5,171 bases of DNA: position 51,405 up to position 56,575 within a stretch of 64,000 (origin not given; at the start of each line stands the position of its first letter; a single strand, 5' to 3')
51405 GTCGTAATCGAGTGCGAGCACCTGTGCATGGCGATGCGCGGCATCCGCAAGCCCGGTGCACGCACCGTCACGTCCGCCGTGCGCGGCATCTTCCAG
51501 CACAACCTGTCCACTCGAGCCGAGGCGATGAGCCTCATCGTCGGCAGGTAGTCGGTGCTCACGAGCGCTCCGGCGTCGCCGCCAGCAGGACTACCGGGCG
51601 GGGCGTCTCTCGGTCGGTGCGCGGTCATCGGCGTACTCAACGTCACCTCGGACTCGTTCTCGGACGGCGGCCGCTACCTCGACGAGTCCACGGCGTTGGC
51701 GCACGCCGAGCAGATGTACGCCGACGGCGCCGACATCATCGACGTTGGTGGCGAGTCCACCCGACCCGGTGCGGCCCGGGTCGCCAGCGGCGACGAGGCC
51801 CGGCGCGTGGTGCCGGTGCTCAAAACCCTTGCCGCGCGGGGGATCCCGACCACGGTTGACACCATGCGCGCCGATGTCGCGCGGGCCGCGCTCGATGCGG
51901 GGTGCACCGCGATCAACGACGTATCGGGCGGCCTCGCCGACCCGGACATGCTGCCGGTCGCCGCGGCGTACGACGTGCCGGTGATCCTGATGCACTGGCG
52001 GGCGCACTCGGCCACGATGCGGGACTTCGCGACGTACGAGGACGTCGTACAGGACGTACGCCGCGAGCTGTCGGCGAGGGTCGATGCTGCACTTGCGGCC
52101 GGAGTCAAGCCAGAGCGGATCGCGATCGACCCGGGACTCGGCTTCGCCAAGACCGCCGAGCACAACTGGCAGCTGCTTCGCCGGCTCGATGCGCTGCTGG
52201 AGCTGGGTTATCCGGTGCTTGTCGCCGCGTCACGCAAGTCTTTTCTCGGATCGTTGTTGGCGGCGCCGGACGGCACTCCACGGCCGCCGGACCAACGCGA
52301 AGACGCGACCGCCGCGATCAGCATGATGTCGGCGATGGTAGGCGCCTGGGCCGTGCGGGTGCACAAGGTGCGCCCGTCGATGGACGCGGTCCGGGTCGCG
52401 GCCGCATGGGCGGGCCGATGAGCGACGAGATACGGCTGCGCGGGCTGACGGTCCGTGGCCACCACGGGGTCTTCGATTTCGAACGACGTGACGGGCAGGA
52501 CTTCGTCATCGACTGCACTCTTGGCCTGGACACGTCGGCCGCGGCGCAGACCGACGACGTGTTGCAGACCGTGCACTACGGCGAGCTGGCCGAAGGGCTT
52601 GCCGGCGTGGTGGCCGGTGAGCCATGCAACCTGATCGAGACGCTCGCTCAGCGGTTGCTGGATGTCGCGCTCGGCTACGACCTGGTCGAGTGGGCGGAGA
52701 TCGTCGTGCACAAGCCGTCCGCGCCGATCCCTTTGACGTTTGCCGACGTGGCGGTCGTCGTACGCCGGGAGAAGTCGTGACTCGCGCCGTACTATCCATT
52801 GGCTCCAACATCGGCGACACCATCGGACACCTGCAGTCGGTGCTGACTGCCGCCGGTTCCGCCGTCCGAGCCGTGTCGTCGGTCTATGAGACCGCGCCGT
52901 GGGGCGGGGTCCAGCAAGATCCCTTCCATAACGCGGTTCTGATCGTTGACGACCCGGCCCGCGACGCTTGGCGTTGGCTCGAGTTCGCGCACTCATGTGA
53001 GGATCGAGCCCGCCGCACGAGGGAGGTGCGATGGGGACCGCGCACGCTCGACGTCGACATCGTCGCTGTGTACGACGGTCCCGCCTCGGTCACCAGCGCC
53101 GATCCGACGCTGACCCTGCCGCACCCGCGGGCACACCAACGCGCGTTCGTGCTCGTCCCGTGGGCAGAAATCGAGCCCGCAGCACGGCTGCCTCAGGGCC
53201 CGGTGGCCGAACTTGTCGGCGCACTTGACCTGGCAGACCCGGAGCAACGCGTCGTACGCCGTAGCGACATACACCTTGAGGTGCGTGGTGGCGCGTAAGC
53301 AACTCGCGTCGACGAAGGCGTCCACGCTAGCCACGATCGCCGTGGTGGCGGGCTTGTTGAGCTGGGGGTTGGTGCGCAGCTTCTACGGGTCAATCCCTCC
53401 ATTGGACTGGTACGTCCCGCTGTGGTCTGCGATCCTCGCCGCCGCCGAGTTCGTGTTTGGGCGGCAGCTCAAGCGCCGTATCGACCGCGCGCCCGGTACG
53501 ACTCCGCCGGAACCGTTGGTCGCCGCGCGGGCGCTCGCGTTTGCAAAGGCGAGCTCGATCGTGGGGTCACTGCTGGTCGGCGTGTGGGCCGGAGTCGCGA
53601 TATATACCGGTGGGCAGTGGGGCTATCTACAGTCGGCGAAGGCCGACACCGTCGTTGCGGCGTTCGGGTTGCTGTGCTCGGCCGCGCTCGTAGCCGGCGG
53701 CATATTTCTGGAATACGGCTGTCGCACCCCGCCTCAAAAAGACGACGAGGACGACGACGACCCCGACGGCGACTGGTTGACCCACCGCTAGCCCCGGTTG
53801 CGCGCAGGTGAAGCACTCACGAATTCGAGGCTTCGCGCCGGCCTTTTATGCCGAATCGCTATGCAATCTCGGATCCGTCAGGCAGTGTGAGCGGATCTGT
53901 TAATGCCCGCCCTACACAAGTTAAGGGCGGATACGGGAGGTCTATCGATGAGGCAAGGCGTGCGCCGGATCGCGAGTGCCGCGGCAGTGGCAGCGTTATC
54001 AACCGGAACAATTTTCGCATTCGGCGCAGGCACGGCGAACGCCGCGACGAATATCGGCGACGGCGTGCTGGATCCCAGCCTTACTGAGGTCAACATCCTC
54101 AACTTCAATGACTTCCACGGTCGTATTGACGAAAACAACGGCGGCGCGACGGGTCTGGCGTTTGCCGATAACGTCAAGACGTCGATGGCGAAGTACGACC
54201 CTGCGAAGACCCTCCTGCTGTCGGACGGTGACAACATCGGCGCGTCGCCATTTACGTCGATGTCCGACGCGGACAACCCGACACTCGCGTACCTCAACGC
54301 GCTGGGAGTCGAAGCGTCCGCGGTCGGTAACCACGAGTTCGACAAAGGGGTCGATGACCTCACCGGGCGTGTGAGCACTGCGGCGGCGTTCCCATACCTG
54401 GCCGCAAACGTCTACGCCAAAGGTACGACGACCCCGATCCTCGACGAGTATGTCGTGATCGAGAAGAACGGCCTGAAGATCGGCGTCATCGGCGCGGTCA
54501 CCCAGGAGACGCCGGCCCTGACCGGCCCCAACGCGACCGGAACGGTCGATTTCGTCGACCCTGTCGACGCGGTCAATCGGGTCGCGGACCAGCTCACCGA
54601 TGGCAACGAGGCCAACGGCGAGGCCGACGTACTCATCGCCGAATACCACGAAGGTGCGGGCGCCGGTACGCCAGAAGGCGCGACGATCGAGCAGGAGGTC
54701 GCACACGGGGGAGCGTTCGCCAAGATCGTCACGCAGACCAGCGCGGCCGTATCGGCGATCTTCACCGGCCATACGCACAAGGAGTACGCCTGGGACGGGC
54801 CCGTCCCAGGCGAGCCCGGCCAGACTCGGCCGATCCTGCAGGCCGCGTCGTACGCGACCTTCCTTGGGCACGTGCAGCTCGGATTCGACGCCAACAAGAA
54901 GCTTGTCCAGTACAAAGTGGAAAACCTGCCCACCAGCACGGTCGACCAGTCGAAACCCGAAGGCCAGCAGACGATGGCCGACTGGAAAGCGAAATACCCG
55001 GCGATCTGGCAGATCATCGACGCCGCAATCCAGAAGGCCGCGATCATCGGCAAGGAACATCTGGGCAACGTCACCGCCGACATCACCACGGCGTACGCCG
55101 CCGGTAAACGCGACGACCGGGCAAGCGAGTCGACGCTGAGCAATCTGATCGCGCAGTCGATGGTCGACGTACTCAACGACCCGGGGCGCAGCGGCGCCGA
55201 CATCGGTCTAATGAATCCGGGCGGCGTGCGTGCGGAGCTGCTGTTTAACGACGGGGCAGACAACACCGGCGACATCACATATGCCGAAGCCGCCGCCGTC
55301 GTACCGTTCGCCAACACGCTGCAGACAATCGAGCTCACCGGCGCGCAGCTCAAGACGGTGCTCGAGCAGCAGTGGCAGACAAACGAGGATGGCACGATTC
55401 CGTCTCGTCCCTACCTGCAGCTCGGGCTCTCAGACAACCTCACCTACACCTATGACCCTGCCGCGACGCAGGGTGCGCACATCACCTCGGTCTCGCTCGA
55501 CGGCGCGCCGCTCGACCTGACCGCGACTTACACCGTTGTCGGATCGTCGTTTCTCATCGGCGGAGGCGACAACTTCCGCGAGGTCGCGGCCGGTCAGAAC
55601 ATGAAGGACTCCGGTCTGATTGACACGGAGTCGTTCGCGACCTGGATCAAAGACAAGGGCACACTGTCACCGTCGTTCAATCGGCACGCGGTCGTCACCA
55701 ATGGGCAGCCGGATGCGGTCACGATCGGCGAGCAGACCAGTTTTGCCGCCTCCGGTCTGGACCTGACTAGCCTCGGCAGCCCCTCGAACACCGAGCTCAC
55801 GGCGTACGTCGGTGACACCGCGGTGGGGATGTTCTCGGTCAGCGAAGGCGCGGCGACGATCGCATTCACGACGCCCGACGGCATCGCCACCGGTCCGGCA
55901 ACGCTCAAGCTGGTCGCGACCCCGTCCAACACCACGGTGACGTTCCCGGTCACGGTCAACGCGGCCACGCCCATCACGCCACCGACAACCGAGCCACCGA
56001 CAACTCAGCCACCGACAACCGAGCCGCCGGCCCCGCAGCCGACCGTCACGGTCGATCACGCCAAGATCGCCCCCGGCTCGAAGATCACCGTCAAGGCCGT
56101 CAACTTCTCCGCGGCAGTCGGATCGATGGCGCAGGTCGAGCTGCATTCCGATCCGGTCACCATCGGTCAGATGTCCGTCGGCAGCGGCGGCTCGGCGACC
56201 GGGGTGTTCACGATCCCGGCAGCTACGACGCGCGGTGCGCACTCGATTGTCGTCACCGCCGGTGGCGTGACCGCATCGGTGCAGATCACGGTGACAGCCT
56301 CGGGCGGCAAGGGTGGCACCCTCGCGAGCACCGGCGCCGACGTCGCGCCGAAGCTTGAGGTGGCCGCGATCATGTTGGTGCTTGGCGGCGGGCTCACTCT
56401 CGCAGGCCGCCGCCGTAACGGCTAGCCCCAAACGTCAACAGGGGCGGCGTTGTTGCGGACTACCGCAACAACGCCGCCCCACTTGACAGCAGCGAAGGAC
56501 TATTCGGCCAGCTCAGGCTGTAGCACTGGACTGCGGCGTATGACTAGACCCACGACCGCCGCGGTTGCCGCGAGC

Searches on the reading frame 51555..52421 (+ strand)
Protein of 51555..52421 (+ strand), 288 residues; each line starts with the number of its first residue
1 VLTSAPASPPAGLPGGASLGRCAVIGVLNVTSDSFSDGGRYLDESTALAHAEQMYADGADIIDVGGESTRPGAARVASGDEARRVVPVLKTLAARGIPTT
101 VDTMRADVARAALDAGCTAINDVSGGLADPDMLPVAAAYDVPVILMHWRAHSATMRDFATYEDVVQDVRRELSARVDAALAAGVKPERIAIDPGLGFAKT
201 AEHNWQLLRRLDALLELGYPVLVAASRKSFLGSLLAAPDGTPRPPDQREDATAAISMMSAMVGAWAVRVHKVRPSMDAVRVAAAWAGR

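Call 51: search_protein_families(library=pfam, proteins=[window:51555-52421:+], max_evalue=0.00001)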
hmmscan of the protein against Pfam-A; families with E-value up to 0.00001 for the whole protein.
window:51555-52421:+ (288 aa): 1 family
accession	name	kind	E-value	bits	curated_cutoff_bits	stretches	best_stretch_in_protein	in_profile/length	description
PF00809.28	Pterin_bind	-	9.8e-84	281.2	25.5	1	26-270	2-244/244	Pterin binding enzyme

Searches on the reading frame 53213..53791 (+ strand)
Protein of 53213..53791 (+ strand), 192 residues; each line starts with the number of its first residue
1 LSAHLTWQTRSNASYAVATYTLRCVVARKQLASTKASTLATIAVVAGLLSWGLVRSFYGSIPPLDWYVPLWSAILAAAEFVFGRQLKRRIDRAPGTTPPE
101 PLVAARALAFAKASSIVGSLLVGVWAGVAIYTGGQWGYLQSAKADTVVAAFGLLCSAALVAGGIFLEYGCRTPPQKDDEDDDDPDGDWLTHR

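Call 51: search_protein_families(library=pfam, proteins=[window:53213-53791:+], max_evalue=0.00001)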
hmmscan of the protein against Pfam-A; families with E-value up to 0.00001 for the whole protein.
window:53213-53791:+ (192 aa): 1 family
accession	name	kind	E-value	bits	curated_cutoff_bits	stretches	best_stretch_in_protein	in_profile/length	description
PF11377.13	DUF3180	-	1.1e-36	126.5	28.4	1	39-174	1-135/135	Protein of unknown function (DUF3180)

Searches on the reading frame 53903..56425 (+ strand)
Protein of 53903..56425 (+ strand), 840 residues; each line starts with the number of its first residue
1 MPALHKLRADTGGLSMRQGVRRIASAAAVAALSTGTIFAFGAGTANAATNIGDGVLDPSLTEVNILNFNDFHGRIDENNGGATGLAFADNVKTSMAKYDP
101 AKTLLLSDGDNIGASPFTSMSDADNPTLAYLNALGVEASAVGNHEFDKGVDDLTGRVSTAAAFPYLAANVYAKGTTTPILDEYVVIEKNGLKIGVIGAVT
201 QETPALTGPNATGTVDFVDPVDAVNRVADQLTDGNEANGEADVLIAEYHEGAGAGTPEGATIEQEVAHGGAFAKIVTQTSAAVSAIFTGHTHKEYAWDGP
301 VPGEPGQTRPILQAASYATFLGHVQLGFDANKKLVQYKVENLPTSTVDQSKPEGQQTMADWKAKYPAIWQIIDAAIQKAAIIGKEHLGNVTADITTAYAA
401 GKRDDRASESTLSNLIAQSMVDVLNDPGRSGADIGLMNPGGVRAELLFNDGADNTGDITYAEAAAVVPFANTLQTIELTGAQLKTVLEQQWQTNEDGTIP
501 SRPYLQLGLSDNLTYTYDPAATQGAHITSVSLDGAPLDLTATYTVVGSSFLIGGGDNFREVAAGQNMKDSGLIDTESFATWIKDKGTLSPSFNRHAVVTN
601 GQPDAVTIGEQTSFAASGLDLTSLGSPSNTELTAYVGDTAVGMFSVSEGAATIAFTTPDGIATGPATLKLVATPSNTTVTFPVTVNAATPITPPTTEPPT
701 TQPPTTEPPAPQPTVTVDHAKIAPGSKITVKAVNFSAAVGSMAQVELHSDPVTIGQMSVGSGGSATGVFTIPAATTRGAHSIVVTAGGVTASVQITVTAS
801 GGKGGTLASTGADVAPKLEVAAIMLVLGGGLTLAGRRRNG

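Call 51: search_protein_families(library=pfam, proteins=[window:53903-56425:+], max_evalue=0.00001)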
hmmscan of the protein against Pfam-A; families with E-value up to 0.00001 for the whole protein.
window:53903-56425:+ (840 aa): 1 family
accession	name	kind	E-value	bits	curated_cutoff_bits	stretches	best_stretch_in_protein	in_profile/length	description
PF02872.23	5_nucleotid_C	-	5.2e-36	124.6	23.6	1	401-559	13-154/158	5'-nucleotidase, C-terminal domain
